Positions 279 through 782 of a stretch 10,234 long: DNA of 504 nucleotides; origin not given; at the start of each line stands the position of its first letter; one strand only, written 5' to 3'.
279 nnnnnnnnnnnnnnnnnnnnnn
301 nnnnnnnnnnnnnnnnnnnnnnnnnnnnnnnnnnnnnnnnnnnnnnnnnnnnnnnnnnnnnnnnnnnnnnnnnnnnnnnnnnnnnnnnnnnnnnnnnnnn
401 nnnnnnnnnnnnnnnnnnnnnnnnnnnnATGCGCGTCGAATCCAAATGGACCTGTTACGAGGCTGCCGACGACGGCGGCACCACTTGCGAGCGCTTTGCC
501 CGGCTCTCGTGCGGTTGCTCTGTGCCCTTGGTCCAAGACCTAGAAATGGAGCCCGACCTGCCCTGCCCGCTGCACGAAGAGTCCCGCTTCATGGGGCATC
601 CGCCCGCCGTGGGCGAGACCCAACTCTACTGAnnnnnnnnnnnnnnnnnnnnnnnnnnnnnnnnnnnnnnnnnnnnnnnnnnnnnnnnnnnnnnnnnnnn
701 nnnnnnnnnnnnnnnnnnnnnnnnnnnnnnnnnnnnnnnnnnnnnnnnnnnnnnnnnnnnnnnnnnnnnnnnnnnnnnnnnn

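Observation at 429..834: Tandem pair of paralogous small Cys proteins (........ motif) on the opposite strand, in a GC-rich segment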

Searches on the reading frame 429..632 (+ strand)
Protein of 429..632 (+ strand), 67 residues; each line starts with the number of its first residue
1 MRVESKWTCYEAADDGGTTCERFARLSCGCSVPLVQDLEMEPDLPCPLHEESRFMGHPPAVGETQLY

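Call 7: search_protein_families(library=pfam, proteins=[window:429-632:+], max_evalue=0.1)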
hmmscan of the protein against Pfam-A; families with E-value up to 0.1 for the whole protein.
window:429-632:+ (67 aa): 0 families

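Call 9: search_dna_similar(query=window:429-629:+, collection=phages, mode=protein, max_evalue=10)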
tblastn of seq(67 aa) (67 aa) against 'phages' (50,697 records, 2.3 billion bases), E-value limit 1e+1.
Records with a match: 11; places in all: 11; records where one place covers at least 80% of the query: 6.
Best place of each record, by identity: <60% 11.
By first word of the organism name: Mycobacterium 6; Bacillus 4; Phage 1.
By host as written in the record: Mycobacterium smegmatis mc2 155 3; Bacillus subtilis 2; Mycolicobacterium smegmatis mc^2 155 1; Mycobacterium smegmatis mc2155 1; Mycobacterium smegmatis mc#155 1; - 1; Bacillus sp. 203 1; Bacillus sp.203 1.
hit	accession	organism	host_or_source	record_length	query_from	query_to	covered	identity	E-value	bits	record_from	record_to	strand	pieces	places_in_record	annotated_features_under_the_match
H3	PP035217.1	Mycobacterium phage Suarez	Mycolicobacterium smegmatis mc^2 155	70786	4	62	88%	27.1%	2e+0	31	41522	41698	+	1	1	hypothetical protein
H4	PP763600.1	Mycobacterium phage Bora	Mycobacterium smegmatis mc2155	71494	4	62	88%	27.1%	2e+0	31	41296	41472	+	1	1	62: hypothetical protein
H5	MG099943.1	Mycobacterium phage Familton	Mycobacterium smegmatis mc2 155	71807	4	62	88%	27.1%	2e+0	31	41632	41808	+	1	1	hypothetical protein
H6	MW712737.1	Mycobacterium phage Winget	Mycobacterium smegmatis mc#155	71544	4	62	88%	27.1%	3e+0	31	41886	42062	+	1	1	65: hypothetical protein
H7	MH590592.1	Mycobacterium phage Ryadel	Mycobacterium smegmatis mc2 155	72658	4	62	88%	27.1%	3e+0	30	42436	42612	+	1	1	68: hypothetical protein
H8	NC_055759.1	Mycobacterium phage Ryadel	Mycobacterium smegmatis mc2 155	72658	4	62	88%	27.1%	3e+0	30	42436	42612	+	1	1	68: minor tail protein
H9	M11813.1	Bacillus phage PZA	Bacillus subtilis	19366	32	55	36%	50.0%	3e+0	30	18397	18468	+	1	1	gene 16.9 product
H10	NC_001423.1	Bacillus phage PZA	Bacillus subtilis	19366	32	55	36%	50.0%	3e+0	30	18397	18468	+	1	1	hypothetical protein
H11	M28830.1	Phage phi-15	-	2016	32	55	36%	50.0%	5e+0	30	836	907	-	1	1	gene 16.9 peptide (put.); putative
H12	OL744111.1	Bacillus phage Arbo1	Bacillus sp. 203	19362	32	55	36%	50.0%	5e+0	30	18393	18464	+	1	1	hypothetical protein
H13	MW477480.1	Bacillus phage Whiting18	Bacillus sp.203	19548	32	55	36%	50.0%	5e+0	30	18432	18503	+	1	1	hypothetical protein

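Call 11: find_homologous_proteins(query=A2, max_evalue=0.01)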
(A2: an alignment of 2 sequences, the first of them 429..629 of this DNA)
Query A2 (2 sequences) (67 aa, profile of the alignment): 4 proteins with E <= 0.01 among 12 candidates.
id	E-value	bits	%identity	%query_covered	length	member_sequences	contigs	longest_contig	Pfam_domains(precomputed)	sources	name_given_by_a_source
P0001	8.3e-36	140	100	100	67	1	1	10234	-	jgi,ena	jgi:hypothetical protein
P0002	3.8e-34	134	44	57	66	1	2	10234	-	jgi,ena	jgi:hypothetical protein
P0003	2.6e-28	116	85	100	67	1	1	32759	-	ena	-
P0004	1.6e-26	110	35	81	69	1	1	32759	-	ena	-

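Call 12: find_encoding_contigs(protein=P0003, flank=10000)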
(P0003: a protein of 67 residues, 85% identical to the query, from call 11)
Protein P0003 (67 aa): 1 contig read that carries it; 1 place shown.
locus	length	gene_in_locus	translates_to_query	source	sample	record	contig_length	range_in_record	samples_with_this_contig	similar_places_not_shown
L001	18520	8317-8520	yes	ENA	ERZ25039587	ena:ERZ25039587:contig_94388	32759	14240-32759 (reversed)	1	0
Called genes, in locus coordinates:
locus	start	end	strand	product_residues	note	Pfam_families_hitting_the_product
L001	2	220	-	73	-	?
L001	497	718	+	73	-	PF02945:Endonuclease_7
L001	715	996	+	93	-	-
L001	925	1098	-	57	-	-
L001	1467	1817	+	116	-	-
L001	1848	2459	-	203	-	PF00004:AAA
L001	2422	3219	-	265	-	PF08740:BCS1_N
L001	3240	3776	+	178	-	-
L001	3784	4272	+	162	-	-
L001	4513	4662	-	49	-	-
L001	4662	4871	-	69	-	-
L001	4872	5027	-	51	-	-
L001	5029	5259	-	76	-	-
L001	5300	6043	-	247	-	-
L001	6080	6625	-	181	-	PF01844:HNH, PF13395:HNH_4 (weak), PF14279:HNH_5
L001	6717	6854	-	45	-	-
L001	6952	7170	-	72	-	-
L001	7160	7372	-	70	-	-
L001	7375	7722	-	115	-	PF14243:R2K_3, PF18299:R2K_2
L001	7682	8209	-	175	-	-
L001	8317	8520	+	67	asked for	-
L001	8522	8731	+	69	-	-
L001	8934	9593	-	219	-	-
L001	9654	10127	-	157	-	-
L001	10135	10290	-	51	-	-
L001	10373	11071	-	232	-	-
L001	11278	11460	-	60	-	-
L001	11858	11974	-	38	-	-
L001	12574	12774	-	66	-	-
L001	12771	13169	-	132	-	-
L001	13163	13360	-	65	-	-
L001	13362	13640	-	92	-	-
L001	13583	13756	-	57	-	-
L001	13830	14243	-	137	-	-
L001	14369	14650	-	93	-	-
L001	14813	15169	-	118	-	-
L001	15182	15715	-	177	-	PF01844:HNH, PF14279:HNH_5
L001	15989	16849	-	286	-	PF11978:MVP_shoulder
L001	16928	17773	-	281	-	-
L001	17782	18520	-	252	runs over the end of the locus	-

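Call 13: find_encoding_contigs(protein=P0001, flank=10000)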
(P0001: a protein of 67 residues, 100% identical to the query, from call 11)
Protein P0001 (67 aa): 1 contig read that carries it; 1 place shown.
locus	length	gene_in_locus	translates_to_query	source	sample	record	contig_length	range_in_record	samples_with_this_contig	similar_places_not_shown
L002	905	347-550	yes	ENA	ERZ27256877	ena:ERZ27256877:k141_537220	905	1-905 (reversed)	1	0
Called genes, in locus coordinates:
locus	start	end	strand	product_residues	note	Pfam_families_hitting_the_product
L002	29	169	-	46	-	PF14243:R2K_3 (weak)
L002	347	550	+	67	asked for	-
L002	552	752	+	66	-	-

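Call 20: find_related_loci(query=A4, collection=viral_contigs, flank=8000)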
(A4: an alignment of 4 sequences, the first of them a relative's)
Query A4 (67 aa) in viral_contigs; peptide patterns used: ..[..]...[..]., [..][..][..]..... (x = any residue, [..] = any of these).
39 stretches matched a pattern; 3 encode a relative of the query (tblastn E <= 1e-3); 3 distinct loci.
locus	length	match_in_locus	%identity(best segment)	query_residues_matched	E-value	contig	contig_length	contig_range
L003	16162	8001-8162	41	1-59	3e-8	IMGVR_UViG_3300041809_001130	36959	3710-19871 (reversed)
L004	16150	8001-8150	36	1-55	5e-8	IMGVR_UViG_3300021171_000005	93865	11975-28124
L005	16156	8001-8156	33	2-55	1e-6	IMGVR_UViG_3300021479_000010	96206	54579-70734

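Call 26: search_protein_families(library=phrogs, proteins=[P0001, P0002, P0003, P0004], max_evalue=1)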
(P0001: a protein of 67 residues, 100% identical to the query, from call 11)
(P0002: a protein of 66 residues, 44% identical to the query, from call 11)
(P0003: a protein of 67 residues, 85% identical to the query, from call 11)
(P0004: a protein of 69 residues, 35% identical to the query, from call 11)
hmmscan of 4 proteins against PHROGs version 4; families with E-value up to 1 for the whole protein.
P0001 (67 aa): 0 families

P0002 (66 aa): 0 families

P0003 (67 aa): 0 families

P0004 (69 aa): 0 families

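Call 28: search_protein_families(library=pfam, proteins=[L001:7682-8209:-], max_evalue=0.01)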
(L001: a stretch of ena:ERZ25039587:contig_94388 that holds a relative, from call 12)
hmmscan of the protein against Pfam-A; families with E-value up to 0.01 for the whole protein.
L001:7682-8209:- (175 aa): 0 families

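Call 29: search_protein_representatives(alignment_id=A4)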
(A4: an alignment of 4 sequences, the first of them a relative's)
Query: 4 sequences, 71 profile positions. Proteins with E-value up to 0.001 (for the whole library): 16; up to 1e-10: 5; up to 1e-30: 4. The best 16 are listed.
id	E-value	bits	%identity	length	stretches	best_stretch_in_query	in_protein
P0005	8.6e-38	144.2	-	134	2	1-71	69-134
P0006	1.7e-35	136.8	-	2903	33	31-67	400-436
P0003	1.1e-34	134.2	-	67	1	1-68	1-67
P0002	4.6e-32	125.8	-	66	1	1-71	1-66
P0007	1.6e-15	72.8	-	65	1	4-68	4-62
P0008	6.9e-10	54.8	-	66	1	20-63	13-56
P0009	6.0e-07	45.4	-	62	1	9-58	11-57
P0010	6.3e-07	45.3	-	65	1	10-63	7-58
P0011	1.1e-06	44.5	-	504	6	38-68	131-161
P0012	1.5e-06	44.1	-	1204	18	51-71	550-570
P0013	3.6e-06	42.9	-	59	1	12-59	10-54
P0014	1.3e-05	41.1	-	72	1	1-61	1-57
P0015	1.4e-05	41.0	-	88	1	15-58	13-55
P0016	1.6e-05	40.8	-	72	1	1-66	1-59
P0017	2.1e-05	40.4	-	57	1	8-55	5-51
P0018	6.8e-04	35.6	-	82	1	3-63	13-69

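Call 32: find_homologous_proteins(query=A5, max_evalue=0.01)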
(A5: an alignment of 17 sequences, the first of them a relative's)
Query A5 (17 sequences) (67 aa, profile of the alignment): 31 proteins with E <= 0.01 among 234 candidates.
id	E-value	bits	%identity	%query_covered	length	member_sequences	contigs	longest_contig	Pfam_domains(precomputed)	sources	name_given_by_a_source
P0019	6.7e-22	95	46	70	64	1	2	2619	-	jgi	jgi:hypothetical protein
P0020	9.2e-22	94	35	82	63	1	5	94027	-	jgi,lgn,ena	-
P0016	8.6e-21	91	32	84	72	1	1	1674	-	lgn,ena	-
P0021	2.0e-20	90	38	78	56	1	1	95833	-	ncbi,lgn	-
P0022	2.5e-20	89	44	51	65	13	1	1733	-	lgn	-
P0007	3.1e-20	89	49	54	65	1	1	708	-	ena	-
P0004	1.7e-19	87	35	81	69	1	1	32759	-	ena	-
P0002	1.8e-19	87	44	57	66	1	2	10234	-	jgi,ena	jgi:hypothetical protein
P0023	5.2e-19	85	45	82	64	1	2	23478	-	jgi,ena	-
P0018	6.9e-19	85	30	88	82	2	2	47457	-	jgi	jgi:hypothetical protein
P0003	1.3e-18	84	85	100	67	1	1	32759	-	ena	-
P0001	1.6e-18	84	100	100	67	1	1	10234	-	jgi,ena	jgi:hypothetical protein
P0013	2.9e-18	83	49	52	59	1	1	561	-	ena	-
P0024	4.5e-18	82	39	69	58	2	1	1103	-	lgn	-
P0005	4.6e-18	82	63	88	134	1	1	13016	-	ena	-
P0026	7.8e-18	81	46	84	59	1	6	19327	-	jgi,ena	-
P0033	4.9e-14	69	46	57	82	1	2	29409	-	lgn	-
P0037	1.4e-3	36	31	84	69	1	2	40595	-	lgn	-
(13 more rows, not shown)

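Call 35: search_solved_structures(query=A6, max_evalue=10, show_alignments=3)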
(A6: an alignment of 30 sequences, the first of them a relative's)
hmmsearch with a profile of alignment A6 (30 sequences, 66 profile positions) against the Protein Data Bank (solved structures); distinct sequences matched with E-value up to 10: 0.

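Call 36: find_encoding_contigs(protein=P0021, flank=8000, max_places=3)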
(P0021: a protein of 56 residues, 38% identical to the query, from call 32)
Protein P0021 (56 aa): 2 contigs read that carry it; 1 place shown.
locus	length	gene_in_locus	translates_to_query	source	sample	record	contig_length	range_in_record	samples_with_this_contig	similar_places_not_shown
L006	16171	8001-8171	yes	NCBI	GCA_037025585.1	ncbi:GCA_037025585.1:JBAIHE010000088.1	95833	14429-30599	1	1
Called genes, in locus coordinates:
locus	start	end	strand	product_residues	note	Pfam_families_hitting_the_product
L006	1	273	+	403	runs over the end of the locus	PF03446:NAD_binding_2 (faint), PF03721:UDPG_MGDP_dh_N, PF00984:UDPG_MGDP_dh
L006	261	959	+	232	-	PF01762:Galactosyl_T (weak)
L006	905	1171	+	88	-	-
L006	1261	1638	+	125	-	PF13456:RVT_3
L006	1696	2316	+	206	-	-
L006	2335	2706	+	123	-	-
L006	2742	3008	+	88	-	-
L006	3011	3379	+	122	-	PF10263:SprT-like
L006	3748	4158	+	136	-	PF17248:DUF5317 (weak)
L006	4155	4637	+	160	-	PF00782:DSPc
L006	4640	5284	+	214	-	-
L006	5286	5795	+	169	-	-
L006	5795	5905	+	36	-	-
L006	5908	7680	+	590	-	-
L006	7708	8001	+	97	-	-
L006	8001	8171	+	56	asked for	-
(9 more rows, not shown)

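Call 37: find_encoding_contigs(protein=P0018, flank=6000, max_places=2)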
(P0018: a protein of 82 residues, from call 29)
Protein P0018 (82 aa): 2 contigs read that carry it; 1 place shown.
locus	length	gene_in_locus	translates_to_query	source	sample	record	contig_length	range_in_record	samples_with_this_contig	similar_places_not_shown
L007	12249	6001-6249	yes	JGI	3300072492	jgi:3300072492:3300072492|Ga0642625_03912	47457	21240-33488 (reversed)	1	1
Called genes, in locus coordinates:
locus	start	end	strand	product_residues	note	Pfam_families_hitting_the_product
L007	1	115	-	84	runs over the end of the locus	-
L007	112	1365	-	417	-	-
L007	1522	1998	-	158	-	PF18143:HAD_SAK_2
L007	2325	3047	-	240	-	PF00557:Peptidase_M24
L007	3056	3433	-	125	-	-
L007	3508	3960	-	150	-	-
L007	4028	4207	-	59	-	-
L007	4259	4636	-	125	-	-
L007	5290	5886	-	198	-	PF01844:HNH, PF14279:HNH_5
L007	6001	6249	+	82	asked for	-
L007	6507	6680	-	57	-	-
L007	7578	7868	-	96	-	-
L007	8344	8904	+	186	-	-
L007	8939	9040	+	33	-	-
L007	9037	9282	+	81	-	-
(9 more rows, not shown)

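Call 38: find_encoding_contigs(protein=P0033, flank=6000, max_places=2)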
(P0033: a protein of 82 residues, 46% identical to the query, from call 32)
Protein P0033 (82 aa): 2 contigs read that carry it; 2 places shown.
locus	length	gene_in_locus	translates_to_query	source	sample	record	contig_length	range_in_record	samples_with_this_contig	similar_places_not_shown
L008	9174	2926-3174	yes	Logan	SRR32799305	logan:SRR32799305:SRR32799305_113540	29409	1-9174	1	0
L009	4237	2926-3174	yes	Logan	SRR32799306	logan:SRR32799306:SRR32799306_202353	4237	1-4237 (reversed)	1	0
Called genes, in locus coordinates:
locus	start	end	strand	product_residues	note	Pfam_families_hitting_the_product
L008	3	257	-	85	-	?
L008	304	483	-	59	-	-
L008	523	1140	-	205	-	-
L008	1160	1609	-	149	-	PF03544:TonB_C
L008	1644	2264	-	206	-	PF01844:HNH, PF14279:HNH_5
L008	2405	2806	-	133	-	PF11645:PDDEXK_5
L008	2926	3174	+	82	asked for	-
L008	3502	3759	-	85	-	PF01844:HNH (weak)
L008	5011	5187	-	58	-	-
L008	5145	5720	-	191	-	PF10127:RlaP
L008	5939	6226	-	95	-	-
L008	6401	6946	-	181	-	-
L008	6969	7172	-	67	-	-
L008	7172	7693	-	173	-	-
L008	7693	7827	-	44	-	-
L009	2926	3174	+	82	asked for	-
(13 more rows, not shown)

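Call 39: find_encoding_contigs(protein=P0005, flank=6000, max_places=2)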
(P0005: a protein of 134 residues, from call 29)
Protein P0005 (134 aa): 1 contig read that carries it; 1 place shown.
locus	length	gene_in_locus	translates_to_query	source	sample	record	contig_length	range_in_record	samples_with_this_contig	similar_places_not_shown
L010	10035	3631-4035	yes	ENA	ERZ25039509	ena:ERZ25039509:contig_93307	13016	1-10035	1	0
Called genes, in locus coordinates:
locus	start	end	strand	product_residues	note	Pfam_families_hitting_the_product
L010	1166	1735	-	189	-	-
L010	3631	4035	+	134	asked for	-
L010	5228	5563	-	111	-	-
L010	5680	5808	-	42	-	-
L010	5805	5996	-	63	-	-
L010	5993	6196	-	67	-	-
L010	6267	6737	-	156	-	-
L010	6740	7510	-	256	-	PF17795:Vault_3, PF11978:MVP_shoulder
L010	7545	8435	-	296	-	-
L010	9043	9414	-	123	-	-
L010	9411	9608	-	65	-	-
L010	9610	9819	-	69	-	-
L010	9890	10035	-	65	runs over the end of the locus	-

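Call 42: predict_structure(alignment_id=A6)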
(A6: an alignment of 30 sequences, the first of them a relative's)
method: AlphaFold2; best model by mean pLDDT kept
length: 67 residues; sequences in the alignment: 30
mean_pLDDT: 87.1   pTM: 0.63
mean pLDDT of the five models: 87.1, 81.3, 80.3, 80.0, 79.3
residues with pLDDT >= 90: 40; 70-90: 16; 50-70: 11; < 50: 0
segments of 3 or more residues with pLDDT < 50: none
pLDDT, mean of each block of 10 residues (from residue 1): 96 91 96 92 92 75 58
secondary structure, 60 per line:
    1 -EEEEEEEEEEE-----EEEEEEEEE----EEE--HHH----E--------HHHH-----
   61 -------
elements in order: E2-12 E18-26 E31-33 H52-55

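Call 50: search_protein_families(library=pfam, alignment_id=A6, max_evalue=1)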
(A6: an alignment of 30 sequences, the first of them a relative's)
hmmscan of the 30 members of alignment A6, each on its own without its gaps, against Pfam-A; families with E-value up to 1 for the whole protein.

A. member 1, P0001 (67 aa): 0 families

B. families by the number of members that match (of 30 scanned): 3 families
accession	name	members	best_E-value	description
PF24435.1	RRM_NFXL1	1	0.16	NFXL1 RRM-like domain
PF15793.11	SHLD2_C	1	0.28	Shieldin complex subunit 2, C-terminal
PF12111.13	PNPase_C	1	0.41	Polyribonucleotide phosphorylase C terminal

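Call 51: search_protein_families(library=padloc, alignment_id=A6, max_evalue=1)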
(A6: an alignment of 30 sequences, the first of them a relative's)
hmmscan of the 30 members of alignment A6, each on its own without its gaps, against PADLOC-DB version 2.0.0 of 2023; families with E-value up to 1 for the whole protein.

A. member 1, P0001 (67 aa): 0 families

B. families by the number of members that match (of 30 scanned): 0 families

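Call 52: fold_search(model_id=the predicted structure, library=viral)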
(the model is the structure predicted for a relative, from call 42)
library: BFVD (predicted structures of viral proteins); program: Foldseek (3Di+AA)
matches with E <= 10: 1121; with E <= 0.001: 0
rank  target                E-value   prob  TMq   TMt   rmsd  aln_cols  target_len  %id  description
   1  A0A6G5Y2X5            1.1e-01  0.90  0.48  0.22  10.8        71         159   15  (no name in the UniProt tables at hand)
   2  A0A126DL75            1.7e-01  0.99  0.49  0.24   2.9        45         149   22  (no name in the UniProt tables at hand)
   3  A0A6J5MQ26            1.7e-01  0.97  0.39  0.24   3.0        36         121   28  Uncharacterized protein [uncultured Caudovirales phage]
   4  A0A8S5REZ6            1.8e-01  0.99  0.41  0.28   1.7        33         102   12  Uncharacterized protein [virus sp. ctE0n6]
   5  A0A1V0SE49            2.0e-01  1.00  0.55  0.34   2.2        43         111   14  Uncharacterized protein [Indivirus ILV1]
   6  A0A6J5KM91            2.7e-01  0.69  0.30  0.32   3.2        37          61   22  Uncharacterized protein [uncultured Caudovirales phage]
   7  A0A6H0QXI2            2.8e-01  0.94  0.36  0.38   2.1        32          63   22  (no name in the UniProt tables at hand)
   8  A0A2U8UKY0            2.8e-01  0.60  0.39  0.30  11.3        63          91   19  (no name in the UniProt tables at hand)
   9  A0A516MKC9            3.0e-01  0.98  0.41  0.40   1.5        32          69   12  (no name in the UniProt tables at hand)
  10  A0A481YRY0            3.4e-01  0.97  0.41  0.29   1.7        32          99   12  Uncharacterized protein [Marseillevirus LCMAC101]
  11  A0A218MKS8            3.4e-01  0.89  0.43  0.30   6.0        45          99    9  Uncharacterized protein [uncultured virus]
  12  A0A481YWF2            3.4e-01  0.63  0.32  0.14   3.8        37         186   16  Uncharacterized protein [Marseillevirus LCMAC201]
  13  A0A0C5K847            3.4e-01  0.44  0.39  0.37  11.9        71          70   21  (no name in the UniProt tables at hand)
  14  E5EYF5                3.7e-01  0.98  0.47  0.24   1.5        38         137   16  (no name in the UniProt tables at hand)
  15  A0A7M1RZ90            3.7e-01  0.89  0.39  0.43   2.5        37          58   11  Uncharacterized protein [uncultured phage cr127_1]
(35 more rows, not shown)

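Call 56: find_encoding_contigs(protein=P0023, flank=5000, max_places=2)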
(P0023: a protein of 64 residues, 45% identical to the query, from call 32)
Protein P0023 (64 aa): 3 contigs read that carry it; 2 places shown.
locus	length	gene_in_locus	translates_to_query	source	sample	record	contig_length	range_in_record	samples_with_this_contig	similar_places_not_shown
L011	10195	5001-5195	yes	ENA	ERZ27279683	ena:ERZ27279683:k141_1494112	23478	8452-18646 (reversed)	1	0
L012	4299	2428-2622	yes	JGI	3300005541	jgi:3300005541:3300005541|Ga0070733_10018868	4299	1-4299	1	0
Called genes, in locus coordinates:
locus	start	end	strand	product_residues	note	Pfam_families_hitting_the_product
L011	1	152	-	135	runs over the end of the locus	-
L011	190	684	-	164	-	-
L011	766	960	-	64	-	-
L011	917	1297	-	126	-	-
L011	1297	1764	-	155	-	-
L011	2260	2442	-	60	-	-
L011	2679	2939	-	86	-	-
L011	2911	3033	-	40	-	-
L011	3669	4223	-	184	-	PF01844:HNH, PF13395:HNH_4 (weak), PF14279:HNH_5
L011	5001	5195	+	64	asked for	-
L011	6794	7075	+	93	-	-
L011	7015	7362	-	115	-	-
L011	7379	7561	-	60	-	-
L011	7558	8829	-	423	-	PF08740:BCS1_N, PF00004:AAA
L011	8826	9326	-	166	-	-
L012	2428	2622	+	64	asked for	-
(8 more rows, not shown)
